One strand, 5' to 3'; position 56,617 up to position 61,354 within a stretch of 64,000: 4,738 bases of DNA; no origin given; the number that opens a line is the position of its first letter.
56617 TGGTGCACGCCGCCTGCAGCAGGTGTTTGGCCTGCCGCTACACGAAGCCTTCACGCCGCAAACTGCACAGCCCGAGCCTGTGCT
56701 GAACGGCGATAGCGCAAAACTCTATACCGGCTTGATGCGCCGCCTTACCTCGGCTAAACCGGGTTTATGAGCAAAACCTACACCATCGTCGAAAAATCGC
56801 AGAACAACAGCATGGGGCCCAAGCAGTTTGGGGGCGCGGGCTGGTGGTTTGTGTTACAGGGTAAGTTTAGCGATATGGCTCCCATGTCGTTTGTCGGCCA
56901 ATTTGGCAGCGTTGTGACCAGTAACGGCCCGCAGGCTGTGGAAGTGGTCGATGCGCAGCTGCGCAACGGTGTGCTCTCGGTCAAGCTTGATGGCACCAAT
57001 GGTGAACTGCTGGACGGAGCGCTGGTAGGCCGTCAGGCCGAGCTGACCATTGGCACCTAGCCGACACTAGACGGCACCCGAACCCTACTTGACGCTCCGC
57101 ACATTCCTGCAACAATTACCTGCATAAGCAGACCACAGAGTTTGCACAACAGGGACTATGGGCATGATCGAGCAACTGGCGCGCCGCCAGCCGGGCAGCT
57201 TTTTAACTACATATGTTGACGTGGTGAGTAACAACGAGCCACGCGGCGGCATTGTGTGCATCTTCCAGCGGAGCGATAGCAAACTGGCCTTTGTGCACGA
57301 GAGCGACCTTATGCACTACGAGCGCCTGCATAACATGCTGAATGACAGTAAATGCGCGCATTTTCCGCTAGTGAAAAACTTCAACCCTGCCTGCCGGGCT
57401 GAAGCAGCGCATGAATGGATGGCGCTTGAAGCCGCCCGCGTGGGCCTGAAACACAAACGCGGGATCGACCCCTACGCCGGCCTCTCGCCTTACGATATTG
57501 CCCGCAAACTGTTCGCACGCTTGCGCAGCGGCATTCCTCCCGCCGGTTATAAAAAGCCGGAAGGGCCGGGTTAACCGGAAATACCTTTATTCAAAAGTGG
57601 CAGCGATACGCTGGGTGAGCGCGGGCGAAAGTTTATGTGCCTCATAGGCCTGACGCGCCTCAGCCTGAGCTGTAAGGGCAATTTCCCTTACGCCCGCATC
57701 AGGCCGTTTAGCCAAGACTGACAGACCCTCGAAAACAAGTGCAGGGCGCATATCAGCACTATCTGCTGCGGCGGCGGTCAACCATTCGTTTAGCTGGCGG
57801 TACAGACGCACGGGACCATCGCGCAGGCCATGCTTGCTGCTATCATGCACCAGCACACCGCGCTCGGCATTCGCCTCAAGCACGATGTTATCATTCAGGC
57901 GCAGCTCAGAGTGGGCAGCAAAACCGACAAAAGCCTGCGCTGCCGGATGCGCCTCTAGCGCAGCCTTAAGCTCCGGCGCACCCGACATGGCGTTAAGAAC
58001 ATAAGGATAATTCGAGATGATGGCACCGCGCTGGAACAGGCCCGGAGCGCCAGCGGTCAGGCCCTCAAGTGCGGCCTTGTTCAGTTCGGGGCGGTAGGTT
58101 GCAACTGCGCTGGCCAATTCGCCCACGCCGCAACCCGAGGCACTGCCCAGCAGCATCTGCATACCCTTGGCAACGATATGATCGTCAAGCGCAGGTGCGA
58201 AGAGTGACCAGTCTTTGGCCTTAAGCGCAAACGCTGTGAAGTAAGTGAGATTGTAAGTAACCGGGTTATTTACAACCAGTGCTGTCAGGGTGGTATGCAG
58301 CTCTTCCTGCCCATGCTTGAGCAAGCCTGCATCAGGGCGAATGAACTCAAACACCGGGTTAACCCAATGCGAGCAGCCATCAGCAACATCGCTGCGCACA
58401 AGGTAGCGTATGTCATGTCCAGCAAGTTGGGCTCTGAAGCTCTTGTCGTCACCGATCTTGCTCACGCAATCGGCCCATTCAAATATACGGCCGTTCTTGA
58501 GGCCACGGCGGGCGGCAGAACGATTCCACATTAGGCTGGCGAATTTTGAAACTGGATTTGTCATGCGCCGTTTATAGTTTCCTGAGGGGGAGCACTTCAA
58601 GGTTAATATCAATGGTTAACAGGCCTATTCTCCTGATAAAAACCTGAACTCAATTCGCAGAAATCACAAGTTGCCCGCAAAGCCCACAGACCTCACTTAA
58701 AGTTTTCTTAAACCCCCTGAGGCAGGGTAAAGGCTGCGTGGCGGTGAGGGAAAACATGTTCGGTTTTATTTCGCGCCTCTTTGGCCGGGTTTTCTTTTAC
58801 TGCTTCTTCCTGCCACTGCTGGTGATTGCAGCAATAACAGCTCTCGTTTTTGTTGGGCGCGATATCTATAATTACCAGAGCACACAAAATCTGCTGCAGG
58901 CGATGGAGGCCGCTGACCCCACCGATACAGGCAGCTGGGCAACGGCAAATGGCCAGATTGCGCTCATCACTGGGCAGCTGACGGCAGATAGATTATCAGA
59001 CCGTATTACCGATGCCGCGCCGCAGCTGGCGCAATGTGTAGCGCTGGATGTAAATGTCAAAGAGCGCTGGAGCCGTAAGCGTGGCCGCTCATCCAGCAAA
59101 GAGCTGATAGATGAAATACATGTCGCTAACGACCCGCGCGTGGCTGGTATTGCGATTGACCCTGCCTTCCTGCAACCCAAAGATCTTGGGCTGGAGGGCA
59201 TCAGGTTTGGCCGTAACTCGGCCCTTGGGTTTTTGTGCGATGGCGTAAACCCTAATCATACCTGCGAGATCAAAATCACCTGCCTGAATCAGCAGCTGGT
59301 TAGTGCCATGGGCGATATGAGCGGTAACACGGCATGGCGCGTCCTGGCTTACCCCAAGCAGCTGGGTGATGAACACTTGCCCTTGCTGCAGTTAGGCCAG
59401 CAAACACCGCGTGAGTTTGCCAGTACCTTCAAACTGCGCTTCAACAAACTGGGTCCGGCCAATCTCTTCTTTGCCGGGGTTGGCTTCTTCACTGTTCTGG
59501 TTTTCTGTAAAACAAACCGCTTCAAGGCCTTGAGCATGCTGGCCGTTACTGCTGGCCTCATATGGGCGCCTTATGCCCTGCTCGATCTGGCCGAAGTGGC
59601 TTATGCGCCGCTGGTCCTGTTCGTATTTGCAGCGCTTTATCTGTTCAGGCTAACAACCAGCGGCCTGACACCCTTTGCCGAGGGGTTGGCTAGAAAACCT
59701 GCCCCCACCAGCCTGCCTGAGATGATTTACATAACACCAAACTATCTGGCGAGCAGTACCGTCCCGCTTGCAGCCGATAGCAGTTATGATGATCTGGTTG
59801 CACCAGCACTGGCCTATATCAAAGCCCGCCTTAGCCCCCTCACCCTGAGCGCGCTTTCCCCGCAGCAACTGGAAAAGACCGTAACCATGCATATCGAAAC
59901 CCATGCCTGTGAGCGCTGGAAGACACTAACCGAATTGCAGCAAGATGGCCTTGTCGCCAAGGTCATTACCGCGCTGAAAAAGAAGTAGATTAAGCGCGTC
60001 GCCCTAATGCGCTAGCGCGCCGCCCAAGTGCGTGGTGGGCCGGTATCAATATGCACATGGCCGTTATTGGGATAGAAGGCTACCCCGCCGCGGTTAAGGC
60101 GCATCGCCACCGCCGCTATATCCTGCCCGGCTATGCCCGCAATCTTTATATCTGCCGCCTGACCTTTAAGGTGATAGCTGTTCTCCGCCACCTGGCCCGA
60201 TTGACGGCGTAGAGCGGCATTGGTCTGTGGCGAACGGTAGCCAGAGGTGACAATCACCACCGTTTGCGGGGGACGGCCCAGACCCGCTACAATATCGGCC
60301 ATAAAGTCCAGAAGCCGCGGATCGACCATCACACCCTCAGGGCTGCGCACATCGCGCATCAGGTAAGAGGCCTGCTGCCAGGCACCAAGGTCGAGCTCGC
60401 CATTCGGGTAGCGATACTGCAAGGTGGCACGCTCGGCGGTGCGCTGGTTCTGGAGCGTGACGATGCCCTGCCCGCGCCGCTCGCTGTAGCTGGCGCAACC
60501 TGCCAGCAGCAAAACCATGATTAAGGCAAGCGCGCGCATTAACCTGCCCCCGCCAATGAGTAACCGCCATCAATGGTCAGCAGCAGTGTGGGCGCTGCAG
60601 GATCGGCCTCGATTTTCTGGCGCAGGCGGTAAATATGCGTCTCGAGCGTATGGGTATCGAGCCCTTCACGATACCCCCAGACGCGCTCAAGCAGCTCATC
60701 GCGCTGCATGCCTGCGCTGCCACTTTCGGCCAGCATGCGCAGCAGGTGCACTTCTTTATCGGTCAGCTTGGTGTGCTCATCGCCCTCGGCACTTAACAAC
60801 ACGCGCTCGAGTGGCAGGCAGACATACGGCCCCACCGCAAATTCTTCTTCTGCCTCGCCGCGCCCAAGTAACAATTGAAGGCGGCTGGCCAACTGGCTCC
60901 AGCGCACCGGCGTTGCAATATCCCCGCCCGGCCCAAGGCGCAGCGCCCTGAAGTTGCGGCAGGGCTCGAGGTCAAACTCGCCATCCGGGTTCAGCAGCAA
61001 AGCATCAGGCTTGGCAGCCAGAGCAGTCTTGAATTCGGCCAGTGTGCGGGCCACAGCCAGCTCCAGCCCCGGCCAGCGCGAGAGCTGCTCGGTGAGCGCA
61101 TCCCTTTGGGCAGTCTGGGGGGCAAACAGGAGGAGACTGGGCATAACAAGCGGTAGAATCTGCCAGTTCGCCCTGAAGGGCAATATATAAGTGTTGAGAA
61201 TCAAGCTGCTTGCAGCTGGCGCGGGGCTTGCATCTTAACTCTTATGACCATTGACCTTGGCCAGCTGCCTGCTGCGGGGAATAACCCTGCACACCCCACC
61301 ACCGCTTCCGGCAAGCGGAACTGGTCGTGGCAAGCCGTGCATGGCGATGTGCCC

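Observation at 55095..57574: Six-gene translationally coupled operon of small unknown proteins, four of them paralogs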

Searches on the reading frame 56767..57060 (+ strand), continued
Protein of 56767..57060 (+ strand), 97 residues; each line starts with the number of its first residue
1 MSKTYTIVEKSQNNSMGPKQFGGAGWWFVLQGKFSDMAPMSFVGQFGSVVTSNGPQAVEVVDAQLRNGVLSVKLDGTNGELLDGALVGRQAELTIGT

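Call 75: find_encoding_contigs(protein=P0034, flank=8000, max_places=4)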
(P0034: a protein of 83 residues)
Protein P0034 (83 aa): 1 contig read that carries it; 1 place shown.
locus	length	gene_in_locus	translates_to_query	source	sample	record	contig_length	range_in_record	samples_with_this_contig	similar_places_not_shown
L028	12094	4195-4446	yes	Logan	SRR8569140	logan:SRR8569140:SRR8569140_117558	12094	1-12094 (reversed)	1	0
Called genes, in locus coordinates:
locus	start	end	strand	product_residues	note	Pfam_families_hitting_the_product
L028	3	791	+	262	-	?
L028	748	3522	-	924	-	PF13884:Peptidase_S74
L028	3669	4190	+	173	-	-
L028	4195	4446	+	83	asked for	-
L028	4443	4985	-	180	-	PF05951:Peptidase_M15_2, PF08291:Peptidase_M15_3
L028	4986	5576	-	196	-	PF00486:Trans_reg_C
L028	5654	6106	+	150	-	-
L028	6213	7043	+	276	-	-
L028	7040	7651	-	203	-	PF01168:Ala_racemase_N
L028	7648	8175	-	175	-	-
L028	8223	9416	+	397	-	PF13621:Cupin_8 (weak), PF08007:JmjC_2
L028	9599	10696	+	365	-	PF13609:Porin_4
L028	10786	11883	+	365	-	PF13609:Porin_4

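Call 76: search_protein_families(library=pfam, proteins=[L024:2-649:+, L024:907-2061:-], max_evalue=0.1)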
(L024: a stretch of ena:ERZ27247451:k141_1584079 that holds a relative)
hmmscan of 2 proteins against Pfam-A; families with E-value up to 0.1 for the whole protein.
L024:2-649:+ (216 aa): 2 families
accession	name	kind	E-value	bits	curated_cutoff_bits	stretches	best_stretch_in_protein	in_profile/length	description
PF01494.25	FAD_binding_3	-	4.2e-12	46.4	22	1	15-153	204-341/349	FAD binding domain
PF08491.16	SE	-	0.00019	21.1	20.1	1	81-176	118-213/276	Squalene epoxidase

L024:907-2061:- (384 aa): 3 families
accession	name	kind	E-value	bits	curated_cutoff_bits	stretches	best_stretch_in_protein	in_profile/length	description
PF04187.18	Cofac_haem_bdg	-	2.7e-07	31.2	27.7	1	47-142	9-104/213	Haem-binding uptake, Tiki superfamily, ChaN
PF22079.1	HopBA1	-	0.00016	21.9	27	1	50-146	9-103/193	Type III effector protein HopBA1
PF15304.11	AKAP2_C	-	0.0037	16.9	27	1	306-375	80-152/342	A-kinase anchor protein 2 C-terminus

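Call 78: search_protein_families(library=ncbifam, proteins=[L022:2207-2929:-, L019:1755-2477:-], max_evalue=0.00001)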
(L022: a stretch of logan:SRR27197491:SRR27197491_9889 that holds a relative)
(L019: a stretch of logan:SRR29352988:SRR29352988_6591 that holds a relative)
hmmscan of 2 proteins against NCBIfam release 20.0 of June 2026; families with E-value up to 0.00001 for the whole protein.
L022:2207-2929:- (240 aa): 0 families

L019:1755-2477:- (240 aa): 0 families

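Call 80: search_protein_families(library=pfam, alignment_id=A5, max_evalue=1)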
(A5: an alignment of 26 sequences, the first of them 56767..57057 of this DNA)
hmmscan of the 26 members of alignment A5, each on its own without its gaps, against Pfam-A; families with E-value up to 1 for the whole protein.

A. member 1, window:56767-57057:+ (97 aa): 0 families

B. families by the number of members that match (of 26 scanned): 8 families
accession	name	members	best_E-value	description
PF06536.16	Av_adeno_fibre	4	0.019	Avian adenovirus fibre, N-terminal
PF21540.3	Choline_bind_4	2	0.062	Choline-binding repeat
PF01387.22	Synuclein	1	0.065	Synuclein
PF03120.22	DNA_ligase_OB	1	0.12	NAD-dependent DNA ligase OB-fold domain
PF04873.18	EIN3_DNA-bd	1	0.13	Ethylene insensitive 3, DNA-binding domain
PF25182.1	NonGDSL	1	0.18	Non-GDSL lipase-like family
PF01782.24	RimM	1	0.19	RimM N-terminal domain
PF04734.18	Ceramidase_alk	1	0.23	Neutral/alkaline non-lysosomal ceramidase, N-terminal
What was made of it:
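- On Lumazine-binding / riboflavin-synthase barrel (for E): No Pfam Lum_binding hit occurs in 26 members (call 80).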

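Call 82: find_encoding_contigs(protein=P0023, flank=8000, max_places=3)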
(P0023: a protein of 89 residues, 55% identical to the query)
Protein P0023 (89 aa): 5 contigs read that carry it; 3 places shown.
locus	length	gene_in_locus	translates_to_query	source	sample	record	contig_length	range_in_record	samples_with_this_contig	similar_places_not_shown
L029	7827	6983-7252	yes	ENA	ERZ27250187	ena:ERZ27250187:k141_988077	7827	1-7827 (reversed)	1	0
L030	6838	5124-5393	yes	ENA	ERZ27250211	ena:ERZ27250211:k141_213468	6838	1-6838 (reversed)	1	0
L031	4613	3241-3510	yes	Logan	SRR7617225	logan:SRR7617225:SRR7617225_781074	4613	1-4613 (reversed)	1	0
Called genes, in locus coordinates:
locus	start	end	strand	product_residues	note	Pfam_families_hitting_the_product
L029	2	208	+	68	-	?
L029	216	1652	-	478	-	-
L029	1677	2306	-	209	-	PF07791:Imm11 (weak)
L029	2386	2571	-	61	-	-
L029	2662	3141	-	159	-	PF02556:SecB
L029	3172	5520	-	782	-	PF13491:FtsK_4TM, PF17854:FtsK_alpha, PF01580:FtsK_SpoIIIE, PF09397:FtsK_gamma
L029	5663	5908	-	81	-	PF00543:P-II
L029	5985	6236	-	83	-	-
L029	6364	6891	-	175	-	-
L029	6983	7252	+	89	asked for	-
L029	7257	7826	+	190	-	?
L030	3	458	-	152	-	?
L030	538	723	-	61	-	-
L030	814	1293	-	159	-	PF02556:SecB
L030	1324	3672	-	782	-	PF13491:FtsK_4TM, PF17854:FtsK_alpha, PF01580:FtsK_SpoIIIE, PF09397:FtsK_gamma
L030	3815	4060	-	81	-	PF00543:P-II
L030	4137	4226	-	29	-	-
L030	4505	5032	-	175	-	-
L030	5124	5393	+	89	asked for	-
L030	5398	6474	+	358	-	PF00677:Lum_binding, PF00885:DMRL_synthase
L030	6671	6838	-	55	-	?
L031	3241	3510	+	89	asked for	-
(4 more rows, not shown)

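Call 84: search_protein_families(library=pfam, proteins=[L030:5398-6471:+, L030:4505-5032:-, L029:1677-2306:-, L029:216-1652:-], max_evalue=0.01)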
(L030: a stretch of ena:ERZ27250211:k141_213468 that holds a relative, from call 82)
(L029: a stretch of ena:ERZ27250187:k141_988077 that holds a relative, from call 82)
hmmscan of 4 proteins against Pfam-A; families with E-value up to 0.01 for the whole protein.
L030:5398-6471:+ (358 aa): 2 families
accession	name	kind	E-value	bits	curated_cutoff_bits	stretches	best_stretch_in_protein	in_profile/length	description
PF00677.23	Lum_binding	-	3.4e-41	139.6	27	2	100-185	1-85/86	Lumazine binding domain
PF00885.24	DMRL_synthase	-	1.6e-20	73.9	26.7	1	218-338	3-131/139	6,7-dimethyl-8-ribityllumazine synthase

L030:4505-5032:- (175 aa): 0 families

L029:1677-2306:- (209 aa): 1 family
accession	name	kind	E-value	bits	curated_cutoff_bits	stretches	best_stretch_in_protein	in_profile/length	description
PF07791.16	Imm11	-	2.4e-06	27.4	22.1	1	57-180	59-184/194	Immunity protein family (Imm11)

L029:216-1652:- (478 aa): 0 families
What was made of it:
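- In L029-31 E is followed after 4 nt by a riboflavin synthase-lumazine synthase fusion (calls 82, 84).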

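Call 91: search_dna_similar(query=window:56767-57057:+, collection=plasmids, mode=protein, max_evalue=0.01, max_rows=5)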
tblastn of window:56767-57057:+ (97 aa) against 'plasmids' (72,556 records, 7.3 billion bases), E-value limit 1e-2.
No match.

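Call 92: search_dna_similar(query=window:56767-57057:+, collection=phages, mode=protein, max_evalue=0.01, max_rows=5)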
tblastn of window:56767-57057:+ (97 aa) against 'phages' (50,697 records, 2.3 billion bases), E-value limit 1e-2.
No match.

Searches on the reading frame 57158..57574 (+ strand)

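Call 3: search_protein_families(library=pfam, proteins=[window:57158-57574:+], max_evalue=1)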
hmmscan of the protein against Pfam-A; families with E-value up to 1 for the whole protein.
window:57158-57574:+ (138 aa): 0 families

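Call 4: search_protein_families(library=phrogs, proteins=[window:57158-57574:+], max_evalue=1)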
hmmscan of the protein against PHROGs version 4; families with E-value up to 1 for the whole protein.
window:57158-57574:+ (138 aa): 1 family
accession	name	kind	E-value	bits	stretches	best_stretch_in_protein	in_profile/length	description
phrog_35138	-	unknown function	0.071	14.5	1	92-123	26-55/82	-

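Call 65: search_protein_families(library=ncbifam, proteins=[window:57164-57571:+], max_evalue=1)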
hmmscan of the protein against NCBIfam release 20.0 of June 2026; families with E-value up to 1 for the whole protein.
window:57164-57571:+ (136 aa): 0 families

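Call 66: search_protein_families(library=padloc, proteins=[window:57164-57571:+], max_evalue=1)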
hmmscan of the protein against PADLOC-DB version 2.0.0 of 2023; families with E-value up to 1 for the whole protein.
window:57164-57571:+ (136 aa): 0 families

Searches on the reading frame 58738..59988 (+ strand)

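Call 3: search_protein_families(library=pfam, proteins=[window:58738-59988:+], max_evalue=1)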
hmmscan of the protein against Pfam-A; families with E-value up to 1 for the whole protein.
window:58738-59988:+ (416 aa): 1 family
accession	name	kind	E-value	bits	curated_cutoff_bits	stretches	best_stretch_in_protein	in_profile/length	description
PF04611.18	AalphaY_MDB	-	0.02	15.5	32.1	1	341-397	30-83/146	Mating type protein A alpha Y mating type dependent binding region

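Call 4: search_protein_families(library=phrogs, proteins=[window:58738-59988:+], max_evalue=1)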
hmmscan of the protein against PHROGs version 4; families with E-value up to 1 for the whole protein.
window:58738-59988:+ (416 aa): 0 families

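Call 65: search_protein_families(library=ncbifam, proteins=[window:58738-59988:+], max_evalue=1)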
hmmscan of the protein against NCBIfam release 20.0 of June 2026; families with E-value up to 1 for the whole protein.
window:58738-59988:+ (416 aa): 0 families

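Call 66: search_protein_families(library=padloc, proteins=[window:58738-59988:+], max_evalue=1)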
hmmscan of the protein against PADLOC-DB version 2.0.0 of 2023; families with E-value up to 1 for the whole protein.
window:58738-59988:+ (416 aa): 0 families

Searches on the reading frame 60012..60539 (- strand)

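Call 78: search_protein_families(library=ncbifam, proteins=[window:60012-60539:-], max_evalue=0.00001)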
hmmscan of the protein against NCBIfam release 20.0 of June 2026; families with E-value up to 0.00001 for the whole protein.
window:60012-60539:- (175 aa): 1 family
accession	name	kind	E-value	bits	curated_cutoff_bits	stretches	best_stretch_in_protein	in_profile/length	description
NF053624.1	PtglEndpepMepK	equivalog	4.9e-41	140.5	185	1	8-172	15-176/176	peptidoglycan L,D-endopeptidase MepK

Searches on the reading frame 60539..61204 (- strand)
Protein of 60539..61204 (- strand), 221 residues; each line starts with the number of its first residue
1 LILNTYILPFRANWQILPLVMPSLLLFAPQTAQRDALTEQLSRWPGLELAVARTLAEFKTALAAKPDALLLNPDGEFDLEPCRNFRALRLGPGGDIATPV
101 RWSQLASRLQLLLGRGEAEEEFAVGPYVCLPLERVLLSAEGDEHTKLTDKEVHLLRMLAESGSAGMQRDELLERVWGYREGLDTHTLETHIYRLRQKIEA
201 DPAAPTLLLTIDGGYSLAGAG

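Call 78: search_protein_families(library=ncbifam, proteins=[window:60539-61204:-], max_evalue=0.00001)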
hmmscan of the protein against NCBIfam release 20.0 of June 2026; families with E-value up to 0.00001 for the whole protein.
window:60539-61204:- (221 aa): 19 families
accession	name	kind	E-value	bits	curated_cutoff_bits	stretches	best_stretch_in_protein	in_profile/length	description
NF040689.1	MtrAB_MtrA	equivalog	2.6e-17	62.9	300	1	96-215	96-216/219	MtrAB system response regulator MtrA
NF045944.1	ResRegRpaBCyano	equivalog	1.6e-13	50.6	330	1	140-215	147-225/229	response regulator transcription factor RpaB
NF040534.1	resp_reg_YycF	equivalog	5.2e-13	48.8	340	1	140-215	149-225/231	response regulator YycF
NF041733.1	resp_reg_CseB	equivalog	6.2e-10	38.8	350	1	140-201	153-214/228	two-component system response regulator CseB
NF041209.1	resp_regPieR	equivalog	1.4e-09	37.9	450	1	144-203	155-214/231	two component system response regulator PieR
NF007820.0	PRK10529.1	equivalog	4.5e-09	36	325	1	97-212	100-217/225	two-component system response regulator KdpE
TIGR01387.1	cztR_silR_copR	subfamily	1.5e-08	34.5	279.2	1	86-216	87-217/218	heavy metal response regulator transcription factor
NF053854.1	RespRegPhoBBctds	equivalog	3.2e-08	33.2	270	1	141-200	150-209/225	two-component system response regulator PhoB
TIGR02154.1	PhoB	equivalog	6e-08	32.3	296.2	1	96-216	103-224/226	phosphate regulon transcriptional regulator PhoB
NF000402.1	vanR-B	exception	1e-07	31.6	480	1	95-199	99-202/219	vancomycin resistance response regulator transcription factor VanR-B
NF045914.1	RespRegNblR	equivalog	1.7e-07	31.1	300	1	139-213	147-220/228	response regulator transcription factor NblR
NF010430.0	PRK13856.1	equivalog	1.2e-06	28.5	344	1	113-215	123-225/241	two-component response regulator VirG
NF051850.1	RespRegRprY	equivalog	1.4e-06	27.8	370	1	96-203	103-213/234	response regulator transcription factor RprY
NF007005.1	PRK09468.1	equivalog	2.4e-06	27.2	331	1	118-213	133-226/237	osmolarity response regulator transcription factor OmpR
NF007663.1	PRK10336.1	equivalog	3.1e-06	27.1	345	1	86-201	89-204/219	quorum sensing response regulator transcription factor QseB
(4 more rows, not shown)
